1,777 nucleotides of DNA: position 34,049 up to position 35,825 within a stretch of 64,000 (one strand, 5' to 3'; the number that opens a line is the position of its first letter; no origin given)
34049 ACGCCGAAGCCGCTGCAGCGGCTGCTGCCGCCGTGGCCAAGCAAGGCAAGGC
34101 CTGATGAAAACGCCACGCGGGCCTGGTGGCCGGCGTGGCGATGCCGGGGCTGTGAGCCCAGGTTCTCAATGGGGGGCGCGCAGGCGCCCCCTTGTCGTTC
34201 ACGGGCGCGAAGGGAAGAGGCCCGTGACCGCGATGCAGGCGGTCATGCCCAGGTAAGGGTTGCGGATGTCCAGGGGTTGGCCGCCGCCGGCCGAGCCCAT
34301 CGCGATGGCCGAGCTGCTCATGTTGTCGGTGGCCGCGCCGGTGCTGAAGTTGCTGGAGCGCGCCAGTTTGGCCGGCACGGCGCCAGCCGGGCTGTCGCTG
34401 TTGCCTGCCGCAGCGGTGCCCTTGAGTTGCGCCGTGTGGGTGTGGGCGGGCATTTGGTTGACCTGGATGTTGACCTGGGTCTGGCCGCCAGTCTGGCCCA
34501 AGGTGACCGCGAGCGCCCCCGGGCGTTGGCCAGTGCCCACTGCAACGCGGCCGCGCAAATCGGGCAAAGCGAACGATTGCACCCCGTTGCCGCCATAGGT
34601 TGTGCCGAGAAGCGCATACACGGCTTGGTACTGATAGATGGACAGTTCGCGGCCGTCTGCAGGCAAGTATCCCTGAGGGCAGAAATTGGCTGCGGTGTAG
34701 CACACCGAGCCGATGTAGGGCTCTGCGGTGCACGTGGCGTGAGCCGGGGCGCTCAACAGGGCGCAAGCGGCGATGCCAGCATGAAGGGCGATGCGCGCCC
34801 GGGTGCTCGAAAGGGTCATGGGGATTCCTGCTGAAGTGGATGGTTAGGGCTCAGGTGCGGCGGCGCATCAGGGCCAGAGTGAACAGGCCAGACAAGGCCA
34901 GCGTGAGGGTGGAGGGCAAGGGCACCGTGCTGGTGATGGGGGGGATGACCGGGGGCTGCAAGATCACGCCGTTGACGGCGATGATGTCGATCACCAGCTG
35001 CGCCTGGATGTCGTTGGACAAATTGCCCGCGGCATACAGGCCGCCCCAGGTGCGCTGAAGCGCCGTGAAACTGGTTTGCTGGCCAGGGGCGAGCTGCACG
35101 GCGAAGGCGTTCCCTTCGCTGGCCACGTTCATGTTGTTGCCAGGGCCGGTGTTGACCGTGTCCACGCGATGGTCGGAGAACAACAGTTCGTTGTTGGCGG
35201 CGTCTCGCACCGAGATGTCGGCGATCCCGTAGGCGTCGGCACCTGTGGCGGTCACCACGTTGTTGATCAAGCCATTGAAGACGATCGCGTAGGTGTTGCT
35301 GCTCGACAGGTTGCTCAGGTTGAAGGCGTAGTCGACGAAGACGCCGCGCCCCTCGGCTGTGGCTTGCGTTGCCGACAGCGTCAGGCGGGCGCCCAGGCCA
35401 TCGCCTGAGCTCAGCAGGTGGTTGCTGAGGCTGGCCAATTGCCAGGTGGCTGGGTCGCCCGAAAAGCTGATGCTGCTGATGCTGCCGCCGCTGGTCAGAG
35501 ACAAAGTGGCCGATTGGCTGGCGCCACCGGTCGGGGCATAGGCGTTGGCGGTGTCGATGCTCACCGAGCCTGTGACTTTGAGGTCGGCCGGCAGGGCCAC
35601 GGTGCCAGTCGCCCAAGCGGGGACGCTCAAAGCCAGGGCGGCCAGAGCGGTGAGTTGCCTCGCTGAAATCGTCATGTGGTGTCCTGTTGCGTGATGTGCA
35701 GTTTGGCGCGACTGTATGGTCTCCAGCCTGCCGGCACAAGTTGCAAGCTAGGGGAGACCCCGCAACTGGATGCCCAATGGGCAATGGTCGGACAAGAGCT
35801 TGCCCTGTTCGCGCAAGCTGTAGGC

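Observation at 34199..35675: Signal-peptide-bearing tail-collar protein paired with an exosortase-anchored VPLPS-CTERM protein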

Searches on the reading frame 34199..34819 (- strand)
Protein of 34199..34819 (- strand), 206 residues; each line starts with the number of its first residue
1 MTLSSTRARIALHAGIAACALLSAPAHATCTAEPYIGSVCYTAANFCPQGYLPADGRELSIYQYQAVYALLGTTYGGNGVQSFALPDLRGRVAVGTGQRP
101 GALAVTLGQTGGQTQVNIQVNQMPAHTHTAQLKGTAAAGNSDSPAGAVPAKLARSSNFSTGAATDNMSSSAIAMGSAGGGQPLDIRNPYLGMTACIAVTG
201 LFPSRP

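Call 3: search_protein_families(library=pfam, proteins=[window:34199-34819:-], max_evalue=0.1)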
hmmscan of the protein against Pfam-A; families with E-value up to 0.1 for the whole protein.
window:34199-34819:- (206 aa): 2 families
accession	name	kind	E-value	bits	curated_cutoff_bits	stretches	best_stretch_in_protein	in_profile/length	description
PF07484.17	Collar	-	1.4e-22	79.8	24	1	37-92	1-56/57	Phage Tail Collar Domain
PF21939.1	Gp10_C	-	0.01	17.2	27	1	90-189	35-130/139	Baseplate structural protein Gp10, C-terminal domain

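Call 4: search_protein_families(library=ncbifam, proteins=[window:34199-34819:-], max_evalue=0.1)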
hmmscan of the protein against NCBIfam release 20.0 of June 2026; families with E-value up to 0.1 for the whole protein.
window:34199-34819:- (206 aa): 0 families

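Call 7: find_homologous_proteins(query=window:34199-34819:-)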
Query window:34199-34819:- (206 aa): 6544 proteins with E <= 0.001 among 7697 candidates; the best 120 are listed.
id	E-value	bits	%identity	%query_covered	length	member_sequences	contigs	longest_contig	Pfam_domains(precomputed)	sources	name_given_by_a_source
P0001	9.7e-128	442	100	100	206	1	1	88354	PF07484.18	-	-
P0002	2.5e-74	267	64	94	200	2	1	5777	PF07484.18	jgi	jgi:microcystin-dependent protein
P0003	2.3e-69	251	64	88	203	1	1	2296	PF07484.18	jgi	jgi:microcystin-dependent protein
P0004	7.2e-69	250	63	93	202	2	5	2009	PF07484.18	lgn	-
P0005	9.6e-69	249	64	88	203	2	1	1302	PF07484.18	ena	-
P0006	1.4e-67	245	68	83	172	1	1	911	PF07484.18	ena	-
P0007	5.4e-67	243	61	93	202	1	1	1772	PF07484.18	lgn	-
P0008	1.7e-65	239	60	91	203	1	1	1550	PF07484.18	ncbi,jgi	jgi:microcystin-dependent protein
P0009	5.1e-65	237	58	96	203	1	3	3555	PF07484.18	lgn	-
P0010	9.4e-65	236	60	87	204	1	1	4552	PF07484.18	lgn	-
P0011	1.3e-64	236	59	86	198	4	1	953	PF07484.18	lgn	-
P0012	2.6e-64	235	60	86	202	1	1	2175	PF07484.18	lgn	-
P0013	9.0e-64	233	61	87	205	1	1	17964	PF07484.18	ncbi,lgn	-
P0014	1.4e-63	232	58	96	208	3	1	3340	PF07484.18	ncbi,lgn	-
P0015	2.3e-63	232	56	96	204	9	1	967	PF07484.18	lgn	-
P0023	3.0e-61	225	57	86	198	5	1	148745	PF07484.18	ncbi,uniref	ncbi:phage tail protein [Roseateles sp. LKC17W]|uniref:Phage tail protein n=1 Tax=Pelomonas margarit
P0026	1.2e-60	223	59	84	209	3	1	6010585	PF07484.18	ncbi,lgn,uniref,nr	ncbi:phage tail protein [Roseateles sp. DAIF2]|uniref:phage tail protein n=1 Tax=Roseateles sp. DAIF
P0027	1.4e-60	223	56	89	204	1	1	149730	PF07484.18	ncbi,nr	ncbi:MAG: tail fiber protein [Burkholderiales bacterium]|nr:tail fiber protein [Burkholderiales bact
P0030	2.9e-60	222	54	99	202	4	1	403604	PF07484.18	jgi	jgi:microcystin-dependent protein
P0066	3.9e-52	195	52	89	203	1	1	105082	PF07484.18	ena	-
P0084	2.0e-48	183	51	87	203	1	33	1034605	PF07484.18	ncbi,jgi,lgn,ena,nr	ncbi:MAG: phage tail protein [Erythrobacter sp.]|nr:phage tail protein [Erythrobacter sp.] NCQ62972.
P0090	2.0e-47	180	43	57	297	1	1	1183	PF07484.18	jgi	jgi:microcystin-dependent protein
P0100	5.0e-45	172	48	58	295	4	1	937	PF07484.18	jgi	jgi:microcystin-dependent protein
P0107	2.5e-44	170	50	85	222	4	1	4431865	PF07484.18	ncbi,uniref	ncbi:phage tail protein [Methylomonas sp. HW2-6]|uniref:phage tail protein n=1 Tax=Methylomonas sp. 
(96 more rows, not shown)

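Call 9: find_encoding_contigs(protein=P0027, flank=6000, max_places=2)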
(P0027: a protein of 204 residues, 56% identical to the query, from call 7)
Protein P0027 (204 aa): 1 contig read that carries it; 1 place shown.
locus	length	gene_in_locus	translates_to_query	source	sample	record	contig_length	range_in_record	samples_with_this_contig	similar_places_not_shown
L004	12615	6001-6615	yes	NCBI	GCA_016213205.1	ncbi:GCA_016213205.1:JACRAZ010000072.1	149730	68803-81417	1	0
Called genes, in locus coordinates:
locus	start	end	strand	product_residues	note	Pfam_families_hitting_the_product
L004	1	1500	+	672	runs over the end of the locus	PF16177:ACAS_N, PF00501:AMP-binding, PF13193:AMP-binding_C (weak)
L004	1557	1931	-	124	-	-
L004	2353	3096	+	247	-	PF02463:SMC_N (weak), PF13476:AAA_23, PF13304:AAA_21 (weak), PF13175:AAA_15 (weak)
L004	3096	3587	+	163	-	-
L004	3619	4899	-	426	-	PF10340:Say1_Mug180, PF20434:BD-FAE, PF07859:Abhydrolase_3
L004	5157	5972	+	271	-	-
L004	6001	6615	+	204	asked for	PF07484:Collar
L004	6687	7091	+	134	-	PF04828:GFA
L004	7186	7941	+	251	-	PF00106:adh_short, PF13561:adh_short_C2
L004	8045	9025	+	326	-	PF03401:TctC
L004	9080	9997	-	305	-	PF00892:EamA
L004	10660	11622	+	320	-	PF03401:TctC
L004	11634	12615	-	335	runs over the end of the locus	PF00126:HTH_1, PF03466:LysR_substrate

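Call 10: find_encoding_contigs(protein=P0026, flank=6000, max_places=2)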
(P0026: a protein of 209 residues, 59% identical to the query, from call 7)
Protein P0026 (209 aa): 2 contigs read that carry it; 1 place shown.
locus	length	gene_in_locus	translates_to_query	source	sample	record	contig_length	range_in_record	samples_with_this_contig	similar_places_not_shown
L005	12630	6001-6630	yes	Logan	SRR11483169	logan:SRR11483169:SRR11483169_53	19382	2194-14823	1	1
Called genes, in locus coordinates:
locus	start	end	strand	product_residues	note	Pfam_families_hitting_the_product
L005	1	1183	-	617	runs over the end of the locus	PF00664:ABC_membrane, PF00005:ABC_tran, PF02463:SMC_N (weak)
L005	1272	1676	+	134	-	PF03061:4HBT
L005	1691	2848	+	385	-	PF01266:DAO, PF04820:Trp_halogenase (faint), PF13454:NAD_binding_9 (faint)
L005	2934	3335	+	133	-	PF07883:Cupin_2 (weak)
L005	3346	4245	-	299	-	PF08240:ADH_N, PF00107:ADH_zinc_N, PF13602:ADH_zinc_N_2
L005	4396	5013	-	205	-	PF01612:DNA_pol_A_exo1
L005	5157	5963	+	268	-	-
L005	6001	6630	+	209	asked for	PF07484:Collar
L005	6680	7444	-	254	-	PF00378:ECH_1, PF16113:ECH_2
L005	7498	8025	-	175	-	PF07606:DUF1569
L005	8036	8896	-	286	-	PF12146:Hydrolase_4, PF00561:Abhydrolase_1 (weak), PF12697:Abhydrolase_6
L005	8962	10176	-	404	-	PF00108:Thiolase_N, PF00109:ketoacyl-synt (weak), PF02803:Thiolase_C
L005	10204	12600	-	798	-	PF02737:3HCDH_N, PF00725:3HCDH, PF00378:ECH_1, PF16113:ECH_2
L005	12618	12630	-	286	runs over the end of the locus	PF00561:Abhydrolase_1 (faint), PF12146:Hydrolase_4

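Call 11: find_encoding_contigs(protein=P0023, flank=6000, max_places=2)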
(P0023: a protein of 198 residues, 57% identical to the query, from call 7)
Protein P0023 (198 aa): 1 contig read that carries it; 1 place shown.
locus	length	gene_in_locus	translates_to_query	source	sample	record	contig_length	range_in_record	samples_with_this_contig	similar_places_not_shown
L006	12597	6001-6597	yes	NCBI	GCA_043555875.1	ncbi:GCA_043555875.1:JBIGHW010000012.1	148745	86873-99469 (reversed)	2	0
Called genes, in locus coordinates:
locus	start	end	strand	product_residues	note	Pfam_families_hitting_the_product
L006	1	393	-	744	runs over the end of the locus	PF00912:Transgly, PF17092:PCB_OB, PF00905:Transpeptidase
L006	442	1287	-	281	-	-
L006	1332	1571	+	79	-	-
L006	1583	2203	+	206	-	PF03695:UPF0149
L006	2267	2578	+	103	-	-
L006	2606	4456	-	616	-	PF00664:ABC_membrane, PF00005:ABC_tran, PF02463:SMC_N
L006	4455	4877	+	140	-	PF03061:4HBT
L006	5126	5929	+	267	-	-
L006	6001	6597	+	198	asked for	PF07484:Collar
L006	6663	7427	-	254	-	PF00378:ECH_1, PF16113:ECH_2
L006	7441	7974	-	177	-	PF07606:DUF1569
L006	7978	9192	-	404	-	PF00108:Thiolase_N, PF00109:ketoacyl-synt (weak), PF02803:Thiolase_C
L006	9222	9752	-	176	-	PF14539:DUF4442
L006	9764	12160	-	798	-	PF02737:3HCDH_N, PF00725:3HCDH, PF00378:ECH_1, PF16113:ECH_2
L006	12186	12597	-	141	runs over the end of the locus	PF09917:DUF2147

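Call 16: find_related_loci(query=window:34199-34819:-, collection=genome_contigs, flank=4000)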
Query window:34199-34819:- (206 aa) in genome_contigs; peptide patterns used: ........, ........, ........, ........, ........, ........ (x = any residue, [..] = any of these).
152 stretches matched a pattern; 94 encode a relative of the query (tblastn E <= 1e-3); the best 80 are kept; 80 distinct loci.
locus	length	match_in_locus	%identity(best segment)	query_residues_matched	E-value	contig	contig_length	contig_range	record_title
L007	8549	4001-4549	44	32-206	2e-42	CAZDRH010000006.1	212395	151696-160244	MAG TPA_asm: uncultured Caulobacterales bacterium isolate SRP287051_co2_106 genome assembly, contig: NODE_83_length_2123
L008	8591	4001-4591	43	14-206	2e-42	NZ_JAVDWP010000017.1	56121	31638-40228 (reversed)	Pseudotabrizicola sp. 4114 Ga0454472_17, whole genome shotgun sequence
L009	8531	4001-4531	48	33-205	7e-42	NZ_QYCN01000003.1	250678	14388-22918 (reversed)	Hymenobacter rubripertinctus strain CCM 8852 scaffold_2, whole genome shotgun sequence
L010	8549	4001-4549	42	31-205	2e-39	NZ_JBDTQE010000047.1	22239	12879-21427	MAG: Flavobacterium sp. isolate cluster3_bin.214 NODE_7906_length_22239_cov_6.714569, whole genome shotgun sequence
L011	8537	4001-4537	43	29-205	7e-40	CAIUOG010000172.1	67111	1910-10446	MAG: uncultured Acidobacteriia bacterium isolate Umea3p3_bin-0089 genome assembly, contig: bin-0089:172/179, whole genom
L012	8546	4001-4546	45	31-205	8e-39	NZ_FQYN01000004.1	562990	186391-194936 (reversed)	Hymenobacter daecheongensis DSM 21074, whole genome shotgun sequence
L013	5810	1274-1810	45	32-205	1e-38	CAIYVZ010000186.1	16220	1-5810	MAG: uncultured Acidobacteriia bacterium isolate Kiruna2_bin-3869 genome assembly, contig: bin-3869:186/212, whole genom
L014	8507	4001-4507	41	33-206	8e-39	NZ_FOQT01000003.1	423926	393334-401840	Halpernia frigidisoli strain DSM 26000, whole genome shotgun sequence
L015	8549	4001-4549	42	31-205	2e-38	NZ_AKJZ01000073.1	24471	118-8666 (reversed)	Flavobacterium sp. CF136 PMI10_contig128.128, whole genome shotgun sequence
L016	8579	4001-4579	42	19-205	3e-38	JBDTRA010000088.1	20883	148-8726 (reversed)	MAG: Flavobacterium sp. isolate cluster3_bin.235 NODE_8785_length_20883_cov_15.670444, whole genome shotgun sequence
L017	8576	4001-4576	42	14-205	8e-38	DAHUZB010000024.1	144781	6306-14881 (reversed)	MAG TPA_asm: Vulcanimicrobiota bacterium isolate clean1677 k141_200700, whole genome shotgun sequence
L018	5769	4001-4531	41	33-205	7e-38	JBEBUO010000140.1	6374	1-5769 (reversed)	MAG: Taibaiella helva isolate T2.bin.215 NODE_44341_length_6374_cov_12.903149, whole genome shotgun sequence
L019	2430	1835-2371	43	31-205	4e-38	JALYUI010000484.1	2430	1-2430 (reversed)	MAG: Bacteroidota bacterium isolate LAG bin13 SD1463-65_k127_261710, whole genome shotgun sequence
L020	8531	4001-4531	42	33-205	1e-37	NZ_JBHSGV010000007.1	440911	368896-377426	Flavobacterium branchiicola strain CCUG 60096 spades_K_17_127_7, whole genome shotgun sequence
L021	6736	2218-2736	43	33-205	4e-37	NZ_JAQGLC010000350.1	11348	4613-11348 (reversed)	MAG: Sphingomonas bacterium isolate RYN_525 scaffold_326877, whole genome shotgun sequence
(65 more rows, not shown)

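Call 39: search_solved_structures(query=window:34199-34819:-, max_evalue=1, show_alignments=2)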
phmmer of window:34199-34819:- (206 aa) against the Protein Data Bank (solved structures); distinct sequences matched with E-value up to 1: 1.
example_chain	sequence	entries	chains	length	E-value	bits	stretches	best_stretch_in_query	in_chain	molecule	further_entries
8kec_A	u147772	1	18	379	9e-05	25.7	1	47-131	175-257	Long tail fiber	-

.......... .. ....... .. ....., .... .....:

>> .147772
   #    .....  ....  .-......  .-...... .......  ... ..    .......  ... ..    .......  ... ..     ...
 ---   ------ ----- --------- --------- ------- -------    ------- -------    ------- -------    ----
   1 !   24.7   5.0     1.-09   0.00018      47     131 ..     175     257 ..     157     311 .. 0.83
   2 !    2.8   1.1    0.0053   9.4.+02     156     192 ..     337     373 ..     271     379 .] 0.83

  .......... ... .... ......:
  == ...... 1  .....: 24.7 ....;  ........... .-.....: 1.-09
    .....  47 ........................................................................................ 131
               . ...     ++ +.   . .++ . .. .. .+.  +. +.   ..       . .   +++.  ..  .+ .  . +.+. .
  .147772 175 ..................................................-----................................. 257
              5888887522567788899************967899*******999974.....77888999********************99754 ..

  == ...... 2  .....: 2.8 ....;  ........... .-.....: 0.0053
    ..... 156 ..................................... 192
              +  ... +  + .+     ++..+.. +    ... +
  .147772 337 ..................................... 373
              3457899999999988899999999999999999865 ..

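Call 76: search_protein_families(library=pfam, proteins=[P0090, P0100], max_evalue=0.01)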
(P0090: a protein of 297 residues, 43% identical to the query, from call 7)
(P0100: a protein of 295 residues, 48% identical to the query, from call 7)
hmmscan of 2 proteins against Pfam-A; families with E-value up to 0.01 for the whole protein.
P0090 (297 aa): 2 families
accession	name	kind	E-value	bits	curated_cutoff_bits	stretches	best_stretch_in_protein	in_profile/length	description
PF07484.17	Collar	-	1.9e-42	143.5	24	2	174-230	1-57/57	Phage Tail Collar Domain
PF07589.16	PEP-CTERM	-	5e-05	23.6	20.7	1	268-294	1-24/24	PEP-CTERM motif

P0100 (295 aa): 2 families
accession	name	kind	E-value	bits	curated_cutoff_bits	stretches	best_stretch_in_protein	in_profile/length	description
PF07484.17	Collar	-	4.1e-46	155.2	24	2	167-223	1-57/57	Phage Tail Collar Domain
PF07589.16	PEP-CTERM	-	0.0039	17.7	20.7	1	261-285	1-23/24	PEP-CTERM motif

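Call 80: find_encoding_contigs(protein=P0030, flank=3000, max_places=1)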
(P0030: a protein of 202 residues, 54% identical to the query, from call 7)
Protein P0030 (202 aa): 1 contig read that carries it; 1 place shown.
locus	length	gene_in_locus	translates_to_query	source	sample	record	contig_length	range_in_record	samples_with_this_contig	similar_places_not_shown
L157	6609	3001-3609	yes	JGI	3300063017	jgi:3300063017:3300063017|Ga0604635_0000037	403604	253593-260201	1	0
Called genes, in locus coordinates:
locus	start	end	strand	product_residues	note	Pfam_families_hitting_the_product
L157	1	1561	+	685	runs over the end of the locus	PF13089:PP_kinase_N, PF02503:PP_kinase, PF17941:PP_kinase_C_1, PF13091:PLDc_2 (faint), PF13090:PP_kinase_C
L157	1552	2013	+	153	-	PF00300:His_Phos_1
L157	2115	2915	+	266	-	-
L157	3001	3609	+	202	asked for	PF07484:Collar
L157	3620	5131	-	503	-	PF02541:Ppx-GppA, PF21447:Ppx-GppA_III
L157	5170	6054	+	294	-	PF02129:Peptidase_S15, PF01738:DLH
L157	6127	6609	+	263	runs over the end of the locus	PF02535:Zip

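Call 81: find_encoding_contigs(protein=P0066, flank=4000, max_places=1)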
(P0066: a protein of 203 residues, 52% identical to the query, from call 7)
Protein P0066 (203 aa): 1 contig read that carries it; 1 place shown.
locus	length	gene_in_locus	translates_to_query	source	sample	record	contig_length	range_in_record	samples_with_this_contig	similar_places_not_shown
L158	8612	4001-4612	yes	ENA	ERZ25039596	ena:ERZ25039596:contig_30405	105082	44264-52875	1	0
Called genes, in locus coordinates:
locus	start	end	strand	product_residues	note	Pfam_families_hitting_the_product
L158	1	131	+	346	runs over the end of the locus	PF09459:EB_dh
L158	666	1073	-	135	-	-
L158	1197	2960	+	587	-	-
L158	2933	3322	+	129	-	-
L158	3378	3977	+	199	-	PF07484:Collar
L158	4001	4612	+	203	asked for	PF07484:Collar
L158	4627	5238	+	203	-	PF07484:Collar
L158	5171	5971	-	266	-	PF02554:CstA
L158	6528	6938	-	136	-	PF02554:CstA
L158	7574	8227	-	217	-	PF00072:Response_reg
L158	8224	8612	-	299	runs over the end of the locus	PF06580:His_kinase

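Call 82: find_encoding_contigs(protein=P0107, flank=3000, max_places=1)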
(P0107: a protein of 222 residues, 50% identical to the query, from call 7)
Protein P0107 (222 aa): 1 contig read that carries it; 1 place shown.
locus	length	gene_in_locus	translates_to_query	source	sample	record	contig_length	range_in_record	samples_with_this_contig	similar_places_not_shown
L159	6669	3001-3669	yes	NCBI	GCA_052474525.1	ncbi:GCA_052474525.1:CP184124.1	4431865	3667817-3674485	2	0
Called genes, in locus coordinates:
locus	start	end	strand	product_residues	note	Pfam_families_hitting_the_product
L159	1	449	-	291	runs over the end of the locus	PF02517:Rce1-like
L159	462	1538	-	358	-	PF04055:Radical_SAM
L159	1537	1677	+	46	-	-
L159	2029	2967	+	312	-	-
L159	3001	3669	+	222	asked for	PF07484:Collar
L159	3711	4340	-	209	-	PF04961:FTCD_C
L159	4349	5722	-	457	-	PF01406:tRNA-synt_1e, PF01921:tRNA-synt_1f (faint), PF00133:tRNA-synt_1 (weak), PF09334:tRNA-synt_1g (weak), PF09190:DALR_2, PF23493:CysS_C (weak)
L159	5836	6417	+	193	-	PF00160:Pro_isomerase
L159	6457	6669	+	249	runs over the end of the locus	PF00149:Metallophos, PF12850:Metallophos_2 (faint)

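Call 83: find_encoding_contigs(protein=P0084, flank=3000, max_places=1)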
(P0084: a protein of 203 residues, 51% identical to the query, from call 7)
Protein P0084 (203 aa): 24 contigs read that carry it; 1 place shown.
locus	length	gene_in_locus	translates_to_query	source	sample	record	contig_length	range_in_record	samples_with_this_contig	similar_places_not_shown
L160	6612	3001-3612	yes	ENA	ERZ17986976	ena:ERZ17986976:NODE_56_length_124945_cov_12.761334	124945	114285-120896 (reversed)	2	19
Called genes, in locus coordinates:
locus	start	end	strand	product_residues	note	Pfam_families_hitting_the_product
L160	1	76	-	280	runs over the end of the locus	PF13505:OMP_b-brl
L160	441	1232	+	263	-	-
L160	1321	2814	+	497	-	PF00474:SSF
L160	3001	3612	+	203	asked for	PF07484:Collar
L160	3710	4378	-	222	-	PF07853:DUF1648, PF13630:SdpI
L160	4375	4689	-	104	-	PF01022:HTH_5, PF12840:HTH_20, PF12802:MarR_2 (weak)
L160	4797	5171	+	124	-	PF00903:Glyoxalase, PF18029:Glyoxalase_6 (weak)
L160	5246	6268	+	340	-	PF14415:DUF4424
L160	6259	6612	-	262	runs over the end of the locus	PF00106:adh_short, PF01370:Epimerase (weak), PF08659:KR, PF23441:SDR, PF13561:adh_short_C2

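Call 90: search_protein_families(library=ncbifam, proteins=[L007:3123-3857:+, L159:2029-2967:+], max_evalue=0.01)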
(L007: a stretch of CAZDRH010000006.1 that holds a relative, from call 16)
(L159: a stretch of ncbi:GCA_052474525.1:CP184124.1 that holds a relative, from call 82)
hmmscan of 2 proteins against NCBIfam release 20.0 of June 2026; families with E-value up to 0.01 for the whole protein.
L007:3123-3857:+ (244 aa): 3 families
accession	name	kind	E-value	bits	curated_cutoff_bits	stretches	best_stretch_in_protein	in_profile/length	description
TIGR03370.1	VPLPA-CTERM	domain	1.8e-09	37.4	25.35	1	212-235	1-24/25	VPLPA-CTERM sorting domain-containing protein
NF033554.9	floc_PepA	equivalog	3.2e-05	23.9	80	1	116-236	147-261/261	flocculation-associated PEP-CTERM protein PepA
NF038129.1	PEP_NF038129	equivalog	0.0014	18.5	65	1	136-235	107-194/194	NF038129 family PEP-CTERM protein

L159:2029-2967:+ (312 aa): 7 families
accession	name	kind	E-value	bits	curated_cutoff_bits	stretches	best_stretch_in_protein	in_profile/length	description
NF041927.1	Xrt_dep_XDP1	equivalog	2.7e-05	24.3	125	1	272-306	207-241/242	exosortase-dependent surface protein XDP1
NF038125.1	PEP_CTERM_THxN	subfamily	0.00016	21.4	85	1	273-306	213-245/246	THxN family PEP-CTERM protein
NF038120.1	PEP_CTERM_QFxxD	subfamily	0.00048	20.1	80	1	273-306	185-215/215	NF038120 family PEP-CTERM protein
NF038129.1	PEP_NF038129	equivalog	0.00053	19.9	65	0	267-306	153-193/194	NF038129 family PEP-CTERM protein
NF033554.9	floc_PepA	equivalog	0.00064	19.6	80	1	27-307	2-260/261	flocculation-associated PEP-CTERM protein PepA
NF033947.0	PEP-cistern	hypoth_equivalog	0.0019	17.9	60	0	276-306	165-195/195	cistern family PEP-CTERM protein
TIGR02595.1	PEP_CTERM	domain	0.0076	17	16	1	284-306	1-22/24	PEP-CTERM sorting domain-containing protein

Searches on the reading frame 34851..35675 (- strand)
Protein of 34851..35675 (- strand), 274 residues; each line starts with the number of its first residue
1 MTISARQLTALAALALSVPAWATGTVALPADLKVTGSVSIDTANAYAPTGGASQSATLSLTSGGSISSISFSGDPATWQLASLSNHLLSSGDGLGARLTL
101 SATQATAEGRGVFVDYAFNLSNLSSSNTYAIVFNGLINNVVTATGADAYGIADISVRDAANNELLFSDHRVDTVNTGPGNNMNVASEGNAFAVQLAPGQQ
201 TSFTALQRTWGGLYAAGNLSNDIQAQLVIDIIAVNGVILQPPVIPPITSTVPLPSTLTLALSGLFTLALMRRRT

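Call 3: search_protein_families(library=pfam, proteins=[window:34851-35675:-], max_evalue=0.1)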
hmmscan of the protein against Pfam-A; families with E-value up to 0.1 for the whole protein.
window:34851-35675:- (274 aa): 1 family
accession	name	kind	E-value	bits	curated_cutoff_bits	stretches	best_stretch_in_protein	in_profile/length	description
PF07589.16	PEP-CTERM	-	0.042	14.4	20.7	1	250-272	1-24/24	PEP-CTERM motif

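Call 4: search_protein_families(library=ncbifam, proteins=[window:34851-35675:-], max_evalue=0.1)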
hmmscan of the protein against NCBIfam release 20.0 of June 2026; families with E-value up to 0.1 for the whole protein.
window:34851-35675:- (274 aa): 1 family
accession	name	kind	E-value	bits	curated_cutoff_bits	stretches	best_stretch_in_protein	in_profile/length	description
NF038129.1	PEP_NF038129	equivalog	0.0096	15.8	65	1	241-273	167-193/194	NF038129 family PEP-CTERM protein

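Call 8: find_homologous_proteins(query=window:34851-35675:-)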
Query window:34851-35675:- (274 aa): 4 proteins with E <= 0.001 among 8000 candidates.
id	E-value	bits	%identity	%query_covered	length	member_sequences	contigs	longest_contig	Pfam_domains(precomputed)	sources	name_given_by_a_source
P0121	6.4e-165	565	100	100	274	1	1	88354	-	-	-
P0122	9.8e-50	188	46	90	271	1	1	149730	-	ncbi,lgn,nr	ncbi:MAG: hypothetical protein HY855_16560 [Burkholderiales bacterium]|nr:hypothetical protein [Burk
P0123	1.0e-43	168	46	75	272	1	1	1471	-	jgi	jgi:hypothetical protein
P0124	1.1e-41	161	43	84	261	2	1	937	-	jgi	jgi:hypothetical protein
